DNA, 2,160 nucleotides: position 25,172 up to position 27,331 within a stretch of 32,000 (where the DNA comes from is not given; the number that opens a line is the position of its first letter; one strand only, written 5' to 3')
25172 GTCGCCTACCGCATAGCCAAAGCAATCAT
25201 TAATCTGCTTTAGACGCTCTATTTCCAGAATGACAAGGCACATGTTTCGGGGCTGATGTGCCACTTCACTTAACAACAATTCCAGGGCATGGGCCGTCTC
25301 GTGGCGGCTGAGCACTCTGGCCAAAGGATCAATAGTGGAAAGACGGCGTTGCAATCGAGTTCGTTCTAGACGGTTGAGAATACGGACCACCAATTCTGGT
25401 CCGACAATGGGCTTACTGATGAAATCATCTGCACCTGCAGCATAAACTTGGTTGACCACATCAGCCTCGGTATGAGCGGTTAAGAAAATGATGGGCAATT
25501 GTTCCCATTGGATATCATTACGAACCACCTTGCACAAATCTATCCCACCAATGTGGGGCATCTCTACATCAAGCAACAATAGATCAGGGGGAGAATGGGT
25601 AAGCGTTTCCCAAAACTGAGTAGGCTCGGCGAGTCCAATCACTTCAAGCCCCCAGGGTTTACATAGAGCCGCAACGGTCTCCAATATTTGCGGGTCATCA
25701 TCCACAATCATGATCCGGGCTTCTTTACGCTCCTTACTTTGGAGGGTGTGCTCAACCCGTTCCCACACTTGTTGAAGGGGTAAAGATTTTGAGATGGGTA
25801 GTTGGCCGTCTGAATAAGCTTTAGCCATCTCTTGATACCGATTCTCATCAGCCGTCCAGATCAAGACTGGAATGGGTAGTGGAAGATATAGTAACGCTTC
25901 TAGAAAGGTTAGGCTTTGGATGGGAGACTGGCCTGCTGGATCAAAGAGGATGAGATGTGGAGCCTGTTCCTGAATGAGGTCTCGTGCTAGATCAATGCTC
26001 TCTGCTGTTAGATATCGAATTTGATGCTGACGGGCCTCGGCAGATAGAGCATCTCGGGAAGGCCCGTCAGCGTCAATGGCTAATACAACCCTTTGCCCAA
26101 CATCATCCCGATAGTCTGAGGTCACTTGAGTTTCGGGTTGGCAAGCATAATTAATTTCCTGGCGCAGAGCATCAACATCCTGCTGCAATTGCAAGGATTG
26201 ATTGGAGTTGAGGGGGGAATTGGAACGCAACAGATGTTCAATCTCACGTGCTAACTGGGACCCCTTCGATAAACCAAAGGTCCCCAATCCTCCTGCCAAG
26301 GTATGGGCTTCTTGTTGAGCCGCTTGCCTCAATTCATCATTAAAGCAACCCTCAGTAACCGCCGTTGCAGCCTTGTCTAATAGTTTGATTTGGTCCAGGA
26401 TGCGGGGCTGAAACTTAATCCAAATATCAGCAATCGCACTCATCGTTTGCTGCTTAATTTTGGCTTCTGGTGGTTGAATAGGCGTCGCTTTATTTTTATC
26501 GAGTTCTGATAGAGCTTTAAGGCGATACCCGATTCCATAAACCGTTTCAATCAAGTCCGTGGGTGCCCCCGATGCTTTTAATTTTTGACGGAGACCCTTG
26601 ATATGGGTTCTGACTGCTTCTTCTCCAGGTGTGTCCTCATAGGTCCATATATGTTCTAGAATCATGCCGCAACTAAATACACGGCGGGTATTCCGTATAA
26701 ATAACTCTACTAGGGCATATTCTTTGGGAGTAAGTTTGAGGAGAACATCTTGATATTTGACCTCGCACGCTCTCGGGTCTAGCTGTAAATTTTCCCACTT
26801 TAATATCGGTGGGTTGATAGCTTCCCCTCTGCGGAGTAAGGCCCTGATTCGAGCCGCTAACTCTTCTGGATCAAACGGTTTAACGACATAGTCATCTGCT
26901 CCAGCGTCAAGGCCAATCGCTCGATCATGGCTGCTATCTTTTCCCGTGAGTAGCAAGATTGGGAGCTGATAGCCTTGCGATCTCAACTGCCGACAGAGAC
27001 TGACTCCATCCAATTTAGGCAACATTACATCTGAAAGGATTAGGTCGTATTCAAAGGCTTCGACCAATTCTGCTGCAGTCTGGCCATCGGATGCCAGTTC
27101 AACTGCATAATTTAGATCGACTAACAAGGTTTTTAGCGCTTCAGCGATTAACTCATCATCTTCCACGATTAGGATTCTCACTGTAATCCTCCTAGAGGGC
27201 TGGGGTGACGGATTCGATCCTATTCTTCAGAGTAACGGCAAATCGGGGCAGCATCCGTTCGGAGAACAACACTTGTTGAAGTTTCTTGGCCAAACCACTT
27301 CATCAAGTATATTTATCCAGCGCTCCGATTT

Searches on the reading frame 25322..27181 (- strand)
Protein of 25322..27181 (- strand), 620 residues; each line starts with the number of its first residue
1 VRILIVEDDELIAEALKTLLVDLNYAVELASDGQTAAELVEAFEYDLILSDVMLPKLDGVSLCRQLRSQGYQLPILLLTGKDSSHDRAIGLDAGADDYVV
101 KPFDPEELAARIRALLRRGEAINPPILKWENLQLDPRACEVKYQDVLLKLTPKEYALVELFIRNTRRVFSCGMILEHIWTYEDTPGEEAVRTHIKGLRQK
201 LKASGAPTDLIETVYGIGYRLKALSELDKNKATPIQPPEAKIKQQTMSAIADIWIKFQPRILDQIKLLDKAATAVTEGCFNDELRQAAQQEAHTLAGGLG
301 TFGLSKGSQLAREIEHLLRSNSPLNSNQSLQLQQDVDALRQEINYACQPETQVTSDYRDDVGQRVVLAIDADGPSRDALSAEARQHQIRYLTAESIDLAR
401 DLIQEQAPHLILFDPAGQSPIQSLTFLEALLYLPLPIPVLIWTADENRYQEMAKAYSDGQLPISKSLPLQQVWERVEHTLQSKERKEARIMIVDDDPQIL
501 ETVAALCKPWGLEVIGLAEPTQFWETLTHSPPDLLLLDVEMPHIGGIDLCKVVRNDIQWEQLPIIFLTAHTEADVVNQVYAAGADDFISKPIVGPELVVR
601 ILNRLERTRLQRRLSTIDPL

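Call 84: find_related_loci(query=A5, collection=metagenome_contigs, flank=4000)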
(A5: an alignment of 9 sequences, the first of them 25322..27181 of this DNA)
Query A5 (620 aa) in metagenome_contigs; peptide patterns used: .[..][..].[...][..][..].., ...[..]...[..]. (x = any residue, [..] = any of these).
600 stretches matched a pattern (row limit reached: there are more); 585 encode a relative of the query (tblastn E <= 1e-3); the best 80 are kept; 80 distinct loci.
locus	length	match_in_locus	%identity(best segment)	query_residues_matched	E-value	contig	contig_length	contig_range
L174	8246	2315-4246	48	1-620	2e-176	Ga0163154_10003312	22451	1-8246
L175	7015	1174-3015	45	1-620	1e-159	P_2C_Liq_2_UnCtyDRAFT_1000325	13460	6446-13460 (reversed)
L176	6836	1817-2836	49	1-620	3e-94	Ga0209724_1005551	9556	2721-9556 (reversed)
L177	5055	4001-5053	52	1-607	4e-85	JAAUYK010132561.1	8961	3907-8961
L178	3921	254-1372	45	1-607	5e-82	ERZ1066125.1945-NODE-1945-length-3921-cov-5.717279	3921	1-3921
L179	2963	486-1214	57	1-620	7e-79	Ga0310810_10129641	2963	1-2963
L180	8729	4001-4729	57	1-607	1e-73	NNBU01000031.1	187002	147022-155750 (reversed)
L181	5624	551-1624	40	1-608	6e-64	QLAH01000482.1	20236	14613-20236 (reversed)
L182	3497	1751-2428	50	1-592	1e-58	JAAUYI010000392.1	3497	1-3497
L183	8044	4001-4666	44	1-601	1e-52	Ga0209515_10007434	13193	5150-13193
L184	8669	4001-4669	44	2-607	7e-52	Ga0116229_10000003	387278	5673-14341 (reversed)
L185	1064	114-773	43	1-221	1e-54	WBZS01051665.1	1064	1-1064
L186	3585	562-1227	43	1-601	2e-50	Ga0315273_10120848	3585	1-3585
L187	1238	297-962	43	1-601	1e-52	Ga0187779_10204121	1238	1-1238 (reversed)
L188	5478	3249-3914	44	1-608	2e-49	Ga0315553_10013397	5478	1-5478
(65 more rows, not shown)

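Call 86: find_homologous_proteins(query=window:25322-27181:-, max_evalue=1e-60)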
Query window:25322-27181:- (620 aa): 5724 proteins with E <= 1e-60 among 8000 candidates; the best 120 are listed.
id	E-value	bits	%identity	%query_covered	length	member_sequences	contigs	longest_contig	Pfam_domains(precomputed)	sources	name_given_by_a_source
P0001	0.0e+0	1377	100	100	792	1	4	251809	PF00486.35,PF00990.27,PF00072.31,PF01627.29,PF21695.4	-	-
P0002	0.0e+0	1377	100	100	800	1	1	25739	PF00486.35,PF00990.27,PF00072.31,PF01627.29,PF21695.4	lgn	-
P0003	0.0e+0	1231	89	100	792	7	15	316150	PF00486.35,PF00990.27,PF00072.31,PF01627.29,PF21695.4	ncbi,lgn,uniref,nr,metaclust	ncbi:response regulator [Acaryochloris sp. CCMEE 5410]|uniref:response regulator n=1 Tax=Acaryochlor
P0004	0.0e+0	1191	86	100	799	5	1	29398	PF00486.35,PF00990.27,PF00072.31,PF01627.29,PF21695.4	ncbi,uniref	ncbi:response regulator [Acaryochloris marina NIES-2412]|uniref:response regulator n=1 Tax=Acaryochl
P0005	0.0e+0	1113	81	100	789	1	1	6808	PF00486.35,PF00990.27,PF00072.31,PF01627.29,PF21695.4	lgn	-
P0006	0.0e+0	1034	74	100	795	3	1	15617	PF00486.35,PF00990.27,PF00072.31,PF06490.18,PF01627.29,PF21695.4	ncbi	-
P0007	6.3e-274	929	69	100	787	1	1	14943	PF00486.35,PF00990.27,PF00072.31,PF06490.18,PF01627.29,PF21695.4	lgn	-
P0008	4.2e-260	883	66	100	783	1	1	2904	PF00486.35,PF00990.27,PF00072.31,PF01627.29,PF21695.4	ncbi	ncbi:MAG: response regulator [Cyanobacteria bacterium P01_A01_bin.17]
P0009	5.8e-260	883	67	100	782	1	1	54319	PF00486.35,PF00990.27,PF00072.31,PF01627.29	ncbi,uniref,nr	ncbi:Alkaline phosphatase synthesis transcriptional regulatory protein SphR [Acaryochloris thomasi R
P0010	2.4e-255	867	65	100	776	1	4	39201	PF00486.35,PF00990.27,PF00072.31,PF06490.18,PF01627.29,PF21695.4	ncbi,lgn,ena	ncbi:MAG: response regulator [Thermosynechococcaceae cyanobacterium]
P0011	5.4e-247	840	63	100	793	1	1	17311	PF00486.35,PF00990.27,PF00072.31,PF01627.29,PF21695.4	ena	-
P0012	1.8e-219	749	58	99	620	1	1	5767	PF00486.35,PF00072.31,PF06490.18,PF01627.29,PF21695.4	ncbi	-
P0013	2.4e-215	735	56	100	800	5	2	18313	PF00486.35,PF00990.27,PF00072.31,PF01627.29,PF21695.4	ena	-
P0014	2.0e-212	726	56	100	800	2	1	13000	PF00486.35,PF00990.27,PF00072.31,PF01627.29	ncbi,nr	ncbi:MAG: response regulator [Leptolyngbyaceae cyanobacterium MO_188.B28]|nr:response regulator [Lep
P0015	2.0e-211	722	55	100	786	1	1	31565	PF00486.35,PF00990.27,PF00072.31,PF06490.18,PF01627.29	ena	-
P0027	1.5e-206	706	54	100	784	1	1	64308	PF00486.35,PF00990.27,PF00072.31,PF01627.29,PF21695.4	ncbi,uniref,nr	ncbi:response regulator [Microcoleus sp. FACHB-831]|uniref:response regulator n=1 Tax=Microcoleus sp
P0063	2.9e-201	689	55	100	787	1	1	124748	PF00486.35,PF00990.27,PF00072.31,PF06490.18,PF01627.29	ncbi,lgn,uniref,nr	ncbi:response regulator [Brasilonema sp. UFV-L1]|uniref:response regulator n=1 Tax=Brasilonema sp. U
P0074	1.8e-200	686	54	100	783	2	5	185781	PF00486.35,PF00990.27,PF00072.31,PF01627.29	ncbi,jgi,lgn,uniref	ncbi:response regulator [Microseira sp. BLCC-F43]|jgi:diguanylate cyclase (GGDEF)-like protein|unire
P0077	3.5e-200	685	54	100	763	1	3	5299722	PF00486.35,PF00990.27,PF00072.31,PF01627.29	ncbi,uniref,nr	ncbi:response regulator [Gloeocapsopsis dulcis]|uniref:Transcriptional regulator n=1 Tax=Gloeocapsop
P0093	4.1e-199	682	54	100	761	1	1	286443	PF00486.35,PF23198.2,PF00990.27,PF00072.31,PF01627.29,PF21695.4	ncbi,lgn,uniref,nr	ncbi:response regulator [Chroococcidiopsis sp. TS-821]|uniref:response regulator n=1 Tax=Chroococcid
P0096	5.2e-199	681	53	100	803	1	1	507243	PF00486.35,PF00990.27,PF00072.31,PF01627.29,PF21695.4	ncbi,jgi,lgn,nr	ncbi:MAG: response regulator [Scytolyngbya sp. HA4215-MV1]|jgi:diguanylate cyclase (GGDEF)-like prot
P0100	6.7e-199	681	53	100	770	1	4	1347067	PF00486.35,PF00990.27,PF00072.31,PF01627.29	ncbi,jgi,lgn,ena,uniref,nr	ncbi:response regulator [Aetokthonos hydrillicola Thurmond2011]|jgi:diguanylate cyclase (GGDEF)-like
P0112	5.5e-198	678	54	100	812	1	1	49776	PF00486.35,PF00990.27,PF00072.31,PF06490.18,PF01627.29,PF21695.4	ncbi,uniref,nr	ncbi:transcriptional regulator [Leptolyngbya sp. 'hensonii']|uniref:response regulator n=1 Tax=Lepto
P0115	8.8e-198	677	53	100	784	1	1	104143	PF00486.35,PF00990.27,PF00072.31,PF01627.29,PF21695.4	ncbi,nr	ncbi:response regulator [Phormidium tenue FACHB-886]|nr:response regulator [Phormidium tenue FACHB-8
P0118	1.3e-197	677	52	99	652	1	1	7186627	PF00486.35,PF00072.31,PF01627.29,PF21695.4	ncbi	ncbi:MAG: response regulator [Leptolyngbya sp. BL-A-14]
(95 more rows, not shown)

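Call 87: find_encoding_contigs(protein=P0009, flank=10000, max_places=1)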
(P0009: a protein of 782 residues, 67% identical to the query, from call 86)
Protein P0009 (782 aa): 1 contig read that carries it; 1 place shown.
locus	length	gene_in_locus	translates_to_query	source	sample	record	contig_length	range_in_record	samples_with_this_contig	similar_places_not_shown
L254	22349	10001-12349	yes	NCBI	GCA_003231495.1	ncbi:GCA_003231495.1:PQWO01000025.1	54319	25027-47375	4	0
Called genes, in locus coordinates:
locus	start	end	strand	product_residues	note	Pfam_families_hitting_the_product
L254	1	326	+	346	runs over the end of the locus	PF00586:AIRS, PF02769:AIRS_C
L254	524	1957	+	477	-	PF02874:ATP-synt_ab_N, PF00006:ATP-synt_ab, PF22919:ATP-synt_VA_C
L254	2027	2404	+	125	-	PF02823:ATP-synt_DE_N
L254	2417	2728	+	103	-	PF09527:ATPase_gene1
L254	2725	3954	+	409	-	PF00999:Na_H_Exchanger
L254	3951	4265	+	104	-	PF12966:AtpR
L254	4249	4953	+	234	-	PF00119:ATP-synt_A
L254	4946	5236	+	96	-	PF00137:ATP-synt_C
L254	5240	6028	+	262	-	PF00430:ATP-synt_B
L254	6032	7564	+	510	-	PF02874:ATP-synt_ab_N, PF00006:ATP-synt_ab, PF00306:ATP-synt_ab_C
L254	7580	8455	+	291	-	PF00231:ATP-synt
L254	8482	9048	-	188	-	PF11320:DUF3122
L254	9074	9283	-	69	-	-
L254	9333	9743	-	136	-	PF14105:DUF4278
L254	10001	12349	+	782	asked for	PF00072:Response_reg, PF00486:Trans_reg_C, PF01627:Hpt, PF00072:Response_reg, PF00990:GGDEF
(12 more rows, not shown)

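Call 88: find_encoding_contigs(protein=P0027, flank=10000, max_places=1)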
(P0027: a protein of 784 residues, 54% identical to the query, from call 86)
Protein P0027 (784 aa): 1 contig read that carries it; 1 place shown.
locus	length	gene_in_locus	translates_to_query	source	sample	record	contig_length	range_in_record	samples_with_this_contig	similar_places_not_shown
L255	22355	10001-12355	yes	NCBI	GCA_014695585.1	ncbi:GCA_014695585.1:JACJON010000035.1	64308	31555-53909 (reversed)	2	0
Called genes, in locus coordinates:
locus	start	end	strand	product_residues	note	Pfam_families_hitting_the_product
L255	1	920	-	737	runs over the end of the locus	-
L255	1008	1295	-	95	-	-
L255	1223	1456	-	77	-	-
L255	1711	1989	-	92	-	-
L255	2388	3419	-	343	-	PF03372:Exo_endo_phos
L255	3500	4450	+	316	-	PF13489:Methyltransf_23, PF01209:Ubie_methyltran, PF05175:MTS (weak), PF08241:Methyltransf_11, PF08242:Methyltransf_12, PF13649:Methyltransf_25, PF13847:Methyltransf_31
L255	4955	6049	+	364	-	PF20903:SPL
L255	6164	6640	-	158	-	PF01625:PMSR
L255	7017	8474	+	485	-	PF01738:DLH (faint), PF12740:PETase (weak), PF00561:Abhydrolase_1, PF12146:Hydrolase_4, PF12697:Abhydrolase_6 (weak)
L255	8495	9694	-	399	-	PF01266:DAO (weak), PF01494:FAD_binding_3, PF04820:Trp_halogenase (faint), PF07992:Pyr_redox_2 (faint), PF12831:FAD_oxidored (weak)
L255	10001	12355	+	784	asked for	PF00072:Response_reg, PF21695:GlnR_1st (faint), PF00486:Trans_reg_C, PF01627:Hpt, PF00072:Response_reg, PF00990:GGDEF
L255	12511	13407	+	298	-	PF04326:SLFN_AlbA_2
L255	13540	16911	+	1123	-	PF25487:ETR1_N, PF00989:PAS, PF08448:PAS_4, PF13426:PAS_9, PF08447:PAS_3, PF00989:PAS, PF08447:PAS_3, PF08448:PAS_4, +10 more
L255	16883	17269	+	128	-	PF00072:Response_reg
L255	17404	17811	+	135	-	PF04273:BLH_phosphatase, PF22741:PTP-NADK (weak)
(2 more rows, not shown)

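Call 89: find_encoding_contigs(protein=P0063, flank=10000, max_places=1)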
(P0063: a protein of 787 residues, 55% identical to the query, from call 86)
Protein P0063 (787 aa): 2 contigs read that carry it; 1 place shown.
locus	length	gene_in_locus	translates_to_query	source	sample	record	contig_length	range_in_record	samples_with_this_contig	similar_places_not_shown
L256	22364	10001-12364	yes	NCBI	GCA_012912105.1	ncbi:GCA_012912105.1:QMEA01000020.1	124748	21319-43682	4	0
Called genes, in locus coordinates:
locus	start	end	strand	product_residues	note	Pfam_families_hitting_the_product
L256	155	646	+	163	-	PF10002:DUF2243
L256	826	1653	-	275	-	PF01061:ABC2_membrane, PF12698:ABC2_membrane_3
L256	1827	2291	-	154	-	PF00190:Cupin_1, PF07883:Cupin_2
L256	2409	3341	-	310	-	PF07690:MFS_1, PF13347:MFS_2, PF12832:MFS_1_like, PF07690:MFS_1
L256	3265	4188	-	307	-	PF20229:ChrB_N, PF09828:ChrB_C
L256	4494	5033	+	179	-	PF11371:DUF3172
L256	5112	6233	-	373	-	PF11741:AMIN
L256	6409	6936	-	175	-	-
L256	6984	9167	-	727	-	PF00999:Na_H_Exchanger, PF00582:Usp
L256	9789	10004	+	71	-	-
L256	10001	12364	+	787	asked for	PF00072:Response_reg, PF06490:FleQ (faint), PF00486:Trans_reg_C, PF01627:Hpt (weak), PF00072:Response_reg, PF00990:GGDEF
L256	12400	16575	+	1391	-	PF08447:PAS_3, PF01590:GAF, PF13185:GAF_2, PF00989:PAS, PF08447:PAS_3, PF08448:PAS_4, PF13426:PAS_9, PF00989:PAS, +15 more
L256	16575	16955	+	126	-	PF00072:Response_reg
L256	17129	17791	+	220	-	PF05685:Uma2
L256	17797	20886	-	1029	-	PF00072:Response_reg, PF00989:PAS, PF13426:PAS_9, PF08447:PAS_3, PF08448:PAS_4, PF00989:PAS, PF08448:PAS_4, PF13426:PAS_9, +7 more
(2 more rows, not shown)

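Call 90: find_encoding_contigs(protein=P0077, flank=10000, max_places=1)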
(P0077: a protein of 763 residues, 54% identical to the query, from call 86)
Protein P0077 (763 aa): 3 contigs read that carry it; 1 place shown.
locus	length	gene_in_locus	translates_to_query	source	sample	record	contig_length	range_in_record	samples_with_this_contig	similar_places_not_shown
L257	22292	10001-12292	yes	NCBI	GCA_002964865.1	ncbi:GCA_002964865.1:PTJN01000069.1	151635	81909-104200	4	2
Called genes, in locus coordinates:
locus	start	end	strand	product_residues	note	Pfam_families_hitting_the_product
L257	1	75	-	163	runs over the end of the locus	PF05163:DinB, PF12867:DinB_2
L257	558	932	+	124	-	-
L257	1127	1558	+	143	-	PF01724:DUF29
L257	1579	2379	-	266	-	PF00561:Abhydrolase_1, PF00975:Thioesterase (faint), PF12146:Hydrolase_4, PF12697:Abhydrolase_6, PF20408:Abhydrolase_11 (faint), PF12695:Abhydrolase_5 (faint), PF08386:Abhydrolase_4 (weak)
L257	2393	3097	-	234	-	PF02798:GST_N, PF13409:GST_N_2, PF13417:GST_N_3 (weak), PF00043:GST_C, PF14497:GST_C_3, PF13410:GST_C_2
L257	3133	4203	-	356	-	PF00724:Oxidored_FMN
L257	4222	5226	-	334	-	PF08240:ADH_N, PF00107:ADH_zinc_N, PF13602:ADH_zinc_N_2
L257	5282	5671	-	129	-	PF13411:MerR_1, PF00376:MerR, PF09278:MerR-DNA-bind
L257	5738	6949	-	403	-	PF00871:Acetate_kinase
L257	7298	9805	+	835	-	PF05227:CHASE3, PF00989:PAS, PF08448:PAS_4, PF00989:PAS, PF08447:PAS_3, PF13426:PAS_9, PF00512:HisKA, PF02518:HATPase_c, +4 more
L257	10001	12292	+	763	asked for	PF00072:Response_reg, PF00486:Trans_reg_C, PF01627:Hpt, PF00072:Response_reg, PF00990:GGDEF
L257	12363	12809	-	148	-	-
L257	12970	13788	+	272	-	PF01381:HTH_3, PF13560:HTH_31, PF17765:MLTR_LBD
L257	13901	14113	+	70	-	PF06167:Peptidase_M90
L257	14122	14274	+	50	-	PF06167:Peptidase_M90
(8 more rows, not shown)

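Call 91: find_encoding_contigs(protein=P0093, flank=10000, max_places=1)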
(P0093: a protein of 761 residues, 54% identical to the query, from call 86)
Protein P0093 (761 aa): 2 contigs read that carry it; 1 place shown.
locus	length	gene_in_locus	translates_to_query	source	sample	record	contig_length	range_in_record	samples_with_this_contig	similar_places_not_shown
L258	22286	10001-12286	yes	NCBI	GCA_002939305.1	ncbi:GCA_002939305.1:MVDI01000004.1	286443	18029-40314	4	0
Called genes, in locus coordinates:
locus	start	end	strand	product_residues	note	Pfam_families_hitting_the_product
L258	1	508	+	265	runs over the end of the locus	PF00290:Trp_syntA, PF01884:PcrB (faint), PF00977:His_biosynth (weak)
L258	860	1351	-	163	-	PF05163:DinB, PF12867:DinB_2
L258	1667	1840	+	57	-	-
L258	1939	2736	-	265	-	PF00561:Abhydrolase_1, PF06821:Ser_hydrolase (faint), PF12146:Hydrolase_4, PF12697:Abhydrolase_6, PF12695:Abhydrolase_5 (faint), PF08386:Abhydrolase_4 (weak)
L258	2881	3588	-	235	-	PF02798:GST_N, PF13409:GST_N_2, PF13417:GST_N_3 (weak), PF00043:GST_C, PF14497:GST_C_3, PF13410:GST_C_2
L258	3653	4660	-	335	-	PF08240:ADH_N, PF00107:ADH_zinc_N, PF13602:ADH_zinc_N_2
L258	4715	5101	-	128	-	PF13411:MerR_1, PF00376:MerR, PF09278:MerR-DNA-bind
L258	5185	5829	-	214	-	PF05685:Uma2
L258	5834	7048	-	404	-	PF00871:Acetate_kinase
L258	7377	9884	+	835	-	PF05227:CHASE3, PF00989:PAS, PF08448:PAS_4, PF00989:PAS, PF08447:PAS_3, PF13426:PAS_9, PF00512:HisKA, PF02518:HATPase_c, +4 more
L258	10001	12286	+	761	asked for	PF00072:Response_reg, PF21695:GlnR_1st (faint), PF23198:PDE8A_N (faint), PF00486:Trans_reg_C, PF01627:Hpt, PF00072:Response_reg, PF00990:GGDEF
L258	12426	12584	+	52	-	PF17765:MLTR_LBD (weak)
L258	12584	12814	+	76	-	-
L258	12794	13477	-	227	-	PF02353:CMAS (weak), PF06325:PrmA, PF13489:Methyltransf_23, PF08241:Methyltransf_11, PF08242:Methyltransf_12, PF13649:Methyltransf_25, PF13847:Methyltransf_31, PF07109:Mg-por_mtran_C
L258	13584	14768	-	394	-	-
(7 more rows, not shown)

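Call 92: find_encoding_contigs(protein=P0100, flank=10000, max_places=1)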
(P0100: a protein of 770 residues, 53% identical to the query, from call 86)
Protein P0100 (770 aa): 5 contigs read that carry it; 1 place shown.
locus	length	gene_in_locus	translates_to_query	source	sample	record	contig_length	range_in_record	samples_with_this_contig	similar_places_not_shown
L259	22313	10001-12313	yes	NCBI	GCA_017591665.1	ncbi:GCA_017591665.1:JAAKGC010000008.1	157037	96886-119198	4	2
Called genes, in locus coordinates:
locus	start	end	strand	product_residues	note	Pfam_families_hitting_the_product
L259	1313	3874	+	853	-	PF12770:CHAT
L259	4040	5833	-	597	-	PF00528:BPD_transp_1, PF00005:ABC_tran, PF13304:AAA_21 (weak)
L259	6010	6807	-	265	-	PF13343:SBP_bac_6 (faint), PF01547:SBP_bac_1, PF04069:OpuAC (weak), PF12974:Phosphonate-bd, PF13531:SBP_bac_11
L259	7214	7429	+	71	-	-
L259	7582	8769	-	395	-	PF23914:TPR_CcmH_CycH, PF13432:TPR_16, PF13414:TPR_11, PF13431:TPR_17, PF00515:TPR_1, PF13414:TPR_11, PF13432:TPR_16, PF13414:TPR_11, +33 more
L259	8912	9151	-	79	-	-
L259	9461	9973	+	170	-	PF00582:Usp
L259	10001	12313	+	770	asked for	PF00072:Response_reg, PF00486:Trans_reg_C, PF01627:Hpt, PF00072:Response_reg, PF00990:GGDEF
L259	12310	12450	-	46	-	-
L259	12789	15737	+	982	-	PF01590:GAF, PF13185:GAF_2, PF00989:PAS, PF08448:PAS_4, PF13426:PAS_9, PF08447:PAS_3, PF00989:PAS, PF08448:PAS_4, +12 more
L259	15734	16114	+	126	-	PF00072:Response_reg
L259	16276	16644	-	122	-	-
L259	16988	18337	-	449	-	PF25487:ETR1_N, PF00512:HisKA, PF02518:HATPase_c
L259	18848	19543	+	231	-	PF00702:Hydrolase, PF12710:HAD, PF13419:HAD_2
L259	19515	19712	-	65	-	-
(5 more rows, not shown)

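Call 93: find_encoding_contigs(protein=P0118, flank=10000, max_places=1)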
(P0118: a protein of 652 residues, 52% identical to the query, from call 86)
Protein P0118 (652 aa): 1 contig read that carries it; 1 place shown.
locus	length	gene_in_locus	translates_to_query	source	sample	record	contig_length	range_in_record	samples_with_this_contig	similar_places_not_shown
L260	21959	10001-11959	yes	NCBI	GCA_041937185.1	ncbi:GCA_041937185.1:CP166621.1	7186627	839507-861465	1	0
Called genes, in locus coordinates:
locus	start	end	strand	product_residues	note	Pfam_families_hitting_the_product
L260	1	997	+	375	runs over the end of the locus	PF00089:Trypsin, PF13365:Trypsin_2, PF00595:PDZ, PF13180:PDZ_2, PF17820:PDZ_6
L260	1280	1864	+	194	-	PF01292:Ni_hydr_CYTB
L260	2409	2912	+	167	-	PF10719:ComFB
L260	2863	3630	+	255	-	-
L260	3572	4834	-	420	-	PF01547:SBP_bac_1 (weak), PF13343:SBP_bac_6, PF13416:SBP_bac_8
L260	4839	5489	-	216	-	PF09367:CpeS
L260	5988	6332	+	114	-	-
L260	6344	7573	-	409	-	-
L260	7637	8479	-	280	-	PF09991:DUF2232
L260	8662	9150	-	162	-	PF00582:Usp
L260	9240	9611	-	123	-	-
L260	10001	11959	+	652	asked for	PF00072:Response_reg, PF21695:GlnR_1st (faint), PF00486:Trans_reg_C, PF01627:Hpt, PF00072:Response_reg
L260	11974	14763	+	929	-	-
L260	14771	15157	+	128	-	PF00072:Response_reg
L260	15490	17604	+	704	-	PF00512:HisKA, PF02518:HATPase_c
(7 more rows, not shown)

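Call 105: find_encoding_contigs(protein=P0112, flank=10000, max_places=1)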
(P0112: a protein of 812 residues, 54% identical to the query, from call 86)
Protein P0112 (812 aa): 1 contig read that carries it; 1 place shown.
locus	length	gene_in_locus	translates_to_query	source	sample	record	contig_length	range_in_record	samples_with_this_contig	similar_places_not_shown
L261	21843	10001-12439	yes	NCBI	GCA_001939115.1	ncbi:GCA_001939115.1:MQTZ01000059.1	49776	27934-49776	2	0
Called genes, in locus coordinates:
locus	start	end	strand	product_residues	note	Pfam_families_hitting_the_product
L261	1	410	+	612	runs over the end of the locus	PF02321:OEP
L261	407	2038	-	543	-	PF00528:BPD_transp_1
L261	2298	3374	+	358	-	PF00005:ABC_tran, PF13304:AAA_21 (faint), PF08402:TOBE_2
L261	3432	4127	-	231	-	-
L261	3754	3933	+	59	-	-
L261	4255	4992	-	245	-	PF00702:Hydrolase (weak), PF08282:Hydrolase_3, PF05116:S6PP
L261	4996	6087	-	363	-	PF09084:NMT1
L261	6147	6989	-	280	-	PF01925:TauE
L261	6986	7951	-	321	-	PF03069:FmdA_AmdA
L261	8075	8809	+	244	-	PF20582:UPF0758_N, PF04002:RadC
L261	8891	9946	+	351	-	-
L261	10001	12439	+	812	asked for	PF00072:Response_reg, PF06490:FleQ (faint), PF21695:GlnR_1st (faint), PF00486:Trans_reg_C, PF01627:Hpt, PF00072:Response_reg, PF00990:GGDEF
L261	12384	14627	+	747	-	PF13185:GAF_2, PF01590:GAF, PF00989:PAS, PF13426:PAS_9, PF00989:PAS, PF13426:PAS_9, PF00512:HisKA, PF02518:HATPase_c, +7 more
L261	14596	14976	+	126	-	PF00072:Response_reg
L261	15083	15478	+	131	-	PF22741:PTP-NADK (weak)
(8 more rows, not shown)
